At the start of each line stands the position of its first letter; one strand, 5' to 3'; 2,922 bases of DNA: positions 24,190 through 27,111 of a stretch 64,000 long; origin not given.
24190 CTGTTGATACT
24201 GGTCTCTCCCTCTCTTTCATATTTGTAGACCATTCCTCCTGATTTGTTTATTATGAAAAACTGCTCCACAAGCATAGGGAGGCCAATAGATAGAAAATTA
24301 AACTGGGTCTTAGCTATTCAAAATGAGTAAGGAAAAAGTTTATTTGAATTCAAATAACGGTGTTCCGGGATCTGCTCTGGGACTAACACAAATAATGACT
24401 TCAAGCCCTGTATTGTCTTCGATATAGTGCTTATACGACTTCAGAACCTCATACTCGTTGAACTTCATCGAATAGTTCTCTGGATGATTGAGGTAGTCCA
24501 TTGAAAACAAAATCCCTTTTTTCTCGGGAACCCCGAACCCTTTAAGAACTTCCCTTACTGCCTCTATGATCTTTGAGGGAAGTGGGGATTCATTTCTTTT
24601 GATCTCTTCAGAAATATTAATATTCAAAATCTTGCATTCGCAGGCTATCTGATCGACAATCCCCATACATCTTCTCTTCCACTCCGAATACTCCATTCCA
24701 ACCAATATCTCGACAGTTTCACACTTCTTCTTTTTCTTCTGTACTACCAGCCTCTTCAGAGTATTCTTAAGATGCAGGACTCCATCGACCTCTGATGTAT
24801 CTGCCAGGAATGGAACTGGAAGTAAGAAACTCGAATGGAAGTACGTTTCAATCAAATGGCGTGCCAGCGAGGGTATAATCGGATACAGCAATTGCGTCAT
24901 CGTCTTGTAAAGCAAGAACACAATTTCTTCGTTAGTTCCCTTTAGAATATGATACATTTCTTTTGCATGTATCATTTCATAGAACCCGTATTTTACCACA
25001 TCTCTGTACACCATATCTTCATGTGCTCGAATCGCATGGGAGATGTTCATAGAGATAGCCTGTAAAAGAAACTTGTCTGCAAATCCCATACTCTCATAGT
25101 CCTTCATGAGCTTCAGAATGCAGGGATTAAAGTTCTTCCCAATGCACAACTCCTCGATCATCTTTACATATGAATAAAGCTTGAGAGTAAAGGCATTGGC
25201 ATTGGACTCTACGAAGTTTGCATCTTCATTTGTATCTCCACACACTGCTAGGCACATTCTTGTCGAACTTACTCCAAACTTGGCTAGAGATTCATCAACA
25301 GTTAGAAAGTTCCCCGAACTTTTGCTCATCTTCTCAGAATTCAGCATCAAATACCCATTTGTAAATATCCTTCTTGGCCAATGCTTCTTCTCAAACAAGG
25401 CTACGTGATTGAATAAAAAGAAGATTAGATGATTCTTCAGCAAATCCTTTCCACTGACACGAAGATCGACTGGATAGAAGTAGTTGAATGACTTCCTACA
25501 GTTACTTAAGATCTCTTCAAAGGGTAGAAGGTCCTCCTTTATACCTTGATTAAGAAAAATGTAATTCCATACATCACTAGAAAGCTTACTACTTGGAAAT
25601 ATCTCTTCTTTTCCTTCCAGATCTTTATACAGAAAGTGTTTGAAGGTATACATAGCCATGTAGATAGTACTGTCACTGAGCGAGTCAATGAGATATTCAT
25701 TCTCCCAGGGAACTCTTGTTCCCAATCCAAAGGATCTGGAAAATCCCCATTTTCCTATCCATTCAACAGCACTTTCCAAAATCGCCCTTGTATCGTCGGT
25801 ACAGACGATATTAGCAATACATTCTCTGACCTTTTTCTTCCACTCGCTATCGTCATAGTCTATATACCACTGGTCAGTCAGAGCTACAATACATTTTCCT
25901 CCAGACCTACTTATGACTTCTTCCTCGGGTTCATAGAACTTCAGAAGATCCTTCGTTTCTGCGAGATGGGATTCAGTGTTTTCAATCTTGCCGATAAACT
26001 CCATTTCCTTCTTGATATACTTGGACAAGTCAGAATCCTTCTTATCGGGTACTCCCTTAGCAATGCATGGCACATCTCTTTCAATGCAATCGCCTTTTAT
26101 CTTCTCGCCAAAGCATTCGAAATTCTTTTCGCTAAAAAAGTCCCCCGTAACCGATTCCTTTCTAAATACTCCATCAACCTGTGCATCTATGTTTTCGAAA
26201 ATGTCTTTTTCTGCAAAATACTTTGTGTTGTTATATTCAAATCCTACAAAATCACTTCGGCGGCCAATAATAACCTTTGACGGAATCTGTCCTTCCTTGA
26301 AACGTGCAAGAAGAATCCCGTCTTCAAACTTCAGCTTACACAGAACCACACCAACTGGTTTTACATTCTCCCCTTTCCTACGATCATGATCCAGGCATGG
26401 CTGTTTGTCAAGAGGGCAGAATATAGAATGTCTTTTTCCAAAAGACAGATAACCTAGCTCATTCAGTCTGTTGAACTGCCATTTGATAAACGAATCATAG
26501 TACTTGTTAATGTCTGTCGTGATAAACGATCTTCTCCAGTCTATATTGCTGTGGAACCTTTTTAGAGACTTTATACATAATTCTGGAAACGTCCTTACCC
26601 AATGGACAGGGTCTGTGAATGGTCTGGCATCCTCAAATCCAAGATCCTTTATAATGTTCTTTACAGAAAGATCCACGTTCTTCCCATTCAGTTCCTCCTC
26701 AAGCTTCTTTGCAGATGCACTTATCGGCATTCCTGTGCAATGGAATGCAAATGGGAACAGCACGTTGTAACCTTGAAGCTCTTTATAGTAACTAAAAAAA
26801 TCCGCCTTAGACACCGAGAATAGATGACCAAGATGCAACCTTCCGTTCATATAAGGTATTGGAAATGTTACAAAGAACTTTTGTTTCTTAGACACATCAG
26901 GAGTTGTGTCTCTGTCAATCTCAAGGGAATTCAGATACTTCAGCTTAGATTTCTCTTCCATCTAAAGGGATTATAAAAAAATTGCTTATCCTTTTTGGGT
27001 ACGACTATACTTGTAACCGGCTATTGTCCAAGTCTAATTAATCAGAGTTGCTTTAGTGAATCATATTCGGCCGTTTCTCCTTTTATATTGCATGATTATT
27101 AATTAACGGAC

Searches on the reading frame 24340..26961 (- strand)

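Call 3: search_protein_families(library=pfam, proteins=[window:24340-26961:-], max_evalue=0.01)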
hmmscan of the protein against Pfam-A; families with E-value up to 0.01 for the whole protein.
window:24340-26961:- (873 aa): 3 families
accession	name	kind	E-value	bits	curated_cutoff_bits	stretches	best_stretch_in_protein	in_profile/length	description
PF00133.28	tRNA-synt_1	-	4.6e-26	91.9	22.7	1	24-582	20-412/414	tRNA synthetases class I (I, L, M and V)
PF09334.17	tRNA-synt_1g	-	1.2e-22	80.7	20.1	2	30-88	2-60/391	tRNA synthetases class I (M)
PF01406.26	tRNA-synt_1e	-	2e-08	34.4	27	1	497-585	207-293/301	tRNA synthetases class I (C) catalytic domain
